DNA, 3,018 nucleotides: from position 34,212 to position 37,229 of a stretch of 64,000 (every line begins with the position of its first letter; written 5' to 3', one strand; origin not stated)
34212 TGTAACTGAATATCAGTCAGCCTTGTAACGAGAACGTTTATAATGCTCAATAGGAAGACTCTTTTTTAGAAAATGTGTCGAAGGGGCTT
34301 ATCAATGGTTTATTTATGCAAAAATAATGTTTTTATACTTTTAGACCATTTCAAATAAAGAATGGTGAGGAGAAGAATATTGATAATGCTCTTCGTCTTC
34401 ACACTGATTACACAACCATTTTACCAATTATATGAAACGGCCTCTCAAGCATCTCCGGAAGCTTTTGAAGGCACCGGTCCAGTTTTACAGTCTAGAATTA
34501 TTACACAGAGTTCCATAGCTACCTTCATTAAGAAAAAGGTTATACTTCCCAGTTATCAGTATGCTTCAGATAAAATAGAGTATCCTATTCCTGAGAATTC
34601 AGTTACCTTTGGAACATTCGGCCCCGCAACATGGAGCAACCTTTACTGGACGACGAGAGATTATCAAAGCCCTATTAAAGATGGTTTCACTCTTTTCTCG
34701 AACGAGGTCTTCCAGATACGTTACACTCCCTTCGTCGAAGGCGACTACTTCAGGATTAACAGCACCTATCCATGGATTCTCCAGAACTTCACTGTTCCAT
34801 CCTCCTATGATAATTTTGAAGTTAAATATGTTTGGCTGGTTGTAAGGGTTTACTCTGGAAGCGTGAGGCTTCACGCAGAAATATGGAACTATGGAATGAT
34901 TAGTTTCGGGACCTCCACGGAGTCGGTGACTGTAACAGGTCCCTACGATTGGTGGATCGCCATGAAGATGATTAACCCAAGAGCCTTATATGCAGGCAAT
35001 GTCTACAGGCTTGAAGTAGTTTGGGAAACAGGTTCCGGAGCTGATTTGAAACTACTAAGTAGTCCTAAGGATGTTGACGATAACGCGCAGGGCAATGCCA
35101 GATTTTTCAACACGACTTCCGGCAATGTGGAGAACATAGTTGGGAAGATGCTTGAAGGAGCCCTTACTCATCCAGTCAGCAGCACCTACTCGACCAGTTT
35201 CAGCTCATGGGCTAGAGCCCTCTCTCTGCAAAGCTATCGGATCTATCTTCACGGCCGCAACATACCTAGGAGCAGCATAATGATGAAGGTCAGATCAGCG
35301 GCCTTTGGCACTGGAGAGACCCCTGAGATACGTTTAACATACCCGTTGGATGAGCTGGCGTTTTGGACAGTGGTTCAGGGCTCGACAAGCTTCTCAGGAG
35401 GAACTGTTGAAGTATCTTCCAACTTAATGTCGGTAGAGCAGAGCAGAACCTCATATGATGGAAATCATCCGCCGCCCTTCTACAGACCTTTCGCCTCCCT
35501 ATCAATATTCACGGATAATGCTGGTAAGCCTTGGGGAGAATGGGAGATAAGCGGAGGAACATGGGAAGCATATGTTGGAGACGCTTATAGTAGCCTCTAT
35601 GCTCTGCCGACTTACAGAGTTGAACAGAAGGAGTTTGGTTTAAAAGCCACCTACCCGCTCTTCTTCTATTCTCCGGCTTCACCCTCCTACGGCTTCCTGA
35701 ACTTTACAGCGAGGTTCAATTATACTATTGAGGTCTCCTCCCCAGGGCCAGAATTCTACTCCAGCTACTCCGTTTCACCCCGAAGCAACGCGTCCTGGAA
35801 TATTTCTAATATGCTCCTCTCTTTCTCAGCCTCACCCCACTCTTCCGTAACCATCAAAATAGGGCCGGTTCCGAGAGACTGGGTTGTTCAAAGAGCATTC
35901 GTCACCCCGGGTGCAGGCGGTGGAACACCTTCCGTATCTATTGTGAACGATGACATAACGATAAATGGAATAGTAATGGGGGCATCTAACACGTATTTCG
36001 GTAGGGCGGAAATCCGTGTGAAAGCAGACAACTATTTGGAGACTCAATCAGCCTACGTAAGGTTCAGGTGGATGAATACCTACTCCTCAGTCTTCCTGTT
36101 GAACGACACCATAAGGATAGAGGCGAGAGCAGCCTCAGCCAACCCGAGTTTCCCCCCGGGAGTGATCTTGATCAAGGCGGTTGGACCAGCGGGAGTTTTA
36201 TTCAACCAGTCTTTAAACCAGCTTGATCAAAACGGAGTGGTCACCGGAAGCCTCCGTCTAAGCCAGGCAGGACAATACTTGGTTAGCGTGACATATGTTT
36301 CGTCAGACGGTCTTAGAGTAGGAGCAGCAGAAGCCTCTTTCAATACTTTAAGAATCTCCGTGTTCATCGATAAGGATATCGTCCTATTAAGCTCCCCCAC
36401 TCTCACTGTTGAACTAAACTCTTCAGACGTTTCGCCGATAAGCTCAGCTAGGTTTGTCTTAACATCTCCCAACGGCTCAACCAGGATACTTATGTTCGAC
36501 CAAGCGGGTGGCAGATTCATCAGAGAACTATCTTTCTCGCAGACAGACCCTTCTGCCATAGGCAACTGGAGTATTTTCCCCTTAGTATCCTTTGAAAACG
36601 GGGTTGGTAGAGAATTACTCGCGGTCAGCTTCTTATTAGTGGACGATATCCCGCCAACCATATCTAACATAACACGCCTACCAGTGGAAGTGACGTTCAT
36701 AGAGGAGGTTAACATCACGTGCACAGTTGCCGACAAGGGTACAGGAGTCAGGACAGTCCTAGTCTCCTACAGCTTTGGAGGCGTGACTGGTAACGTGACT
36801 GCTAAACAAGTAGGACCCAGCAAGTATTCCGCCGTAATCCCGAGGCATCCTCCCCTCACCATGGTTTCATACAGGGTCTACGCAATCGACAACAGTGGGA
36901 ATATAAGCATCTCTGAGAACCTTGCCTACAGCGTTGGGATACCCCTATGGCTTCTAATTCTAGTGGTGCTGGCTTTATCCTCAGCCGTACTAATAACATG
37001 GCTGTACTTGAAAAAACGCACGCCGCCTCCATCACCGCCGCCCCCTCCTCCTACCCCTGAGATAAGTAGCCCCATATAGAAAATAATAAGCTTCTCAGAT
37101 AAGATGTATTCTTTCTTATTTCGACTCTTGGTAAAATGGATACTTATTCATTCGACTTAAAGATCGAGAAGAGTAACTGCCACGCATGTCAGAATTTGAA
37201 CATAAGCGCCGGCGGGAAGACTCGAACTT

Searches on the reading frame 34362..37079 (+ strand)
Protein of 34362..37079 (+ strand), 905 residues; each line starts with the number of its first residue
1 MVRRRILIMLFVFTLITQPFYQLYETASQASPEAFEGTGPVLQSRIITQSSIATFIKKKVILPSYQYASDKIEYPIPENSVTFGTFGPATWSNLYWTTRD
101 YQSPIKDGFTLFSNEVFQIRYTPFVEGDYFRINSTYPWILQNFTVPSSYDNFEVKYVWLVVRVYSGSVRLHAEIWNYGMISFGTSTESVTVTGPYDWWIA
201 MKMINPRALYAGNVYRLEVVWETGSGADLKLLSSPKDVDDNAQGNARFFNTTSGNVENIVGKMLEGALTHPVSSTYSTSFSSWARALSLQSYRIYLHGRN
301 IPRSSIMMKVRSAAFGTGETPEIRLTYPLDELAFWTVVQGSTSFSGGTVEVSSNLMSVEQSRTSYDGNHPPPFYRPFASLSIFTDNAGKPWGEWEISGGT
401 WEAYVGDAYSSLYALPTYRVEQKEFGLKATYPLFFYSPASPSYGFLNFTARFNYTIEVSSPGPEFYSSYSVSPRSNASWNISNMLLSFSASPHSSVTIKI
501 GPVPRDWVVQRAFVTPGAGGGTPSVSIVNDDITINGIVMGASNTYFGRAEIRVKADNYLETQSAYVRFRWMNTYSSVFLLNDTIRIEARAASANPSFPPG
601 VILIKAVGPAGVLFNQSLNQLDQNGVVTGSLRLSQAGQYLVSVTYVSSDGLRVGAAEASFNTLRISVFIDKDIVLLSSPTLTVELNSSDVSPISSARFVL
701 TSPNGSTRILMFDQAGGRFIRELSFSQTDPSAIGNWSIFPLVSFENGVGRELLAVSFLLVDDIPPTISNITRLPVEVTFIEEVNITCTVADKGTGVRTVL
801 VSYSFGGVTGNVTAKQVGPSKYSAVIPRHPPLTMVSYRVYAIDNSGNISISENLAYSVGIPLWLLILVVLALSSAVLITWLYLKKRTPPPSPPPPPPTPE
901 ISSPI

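Call 31: find_encoding_contigs(protein=window:34362-37079:+, flank=1000, max_places=3)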
Protein window:34362-37079:+ (905 aa): no gene with exactly this product is on record in the collection.
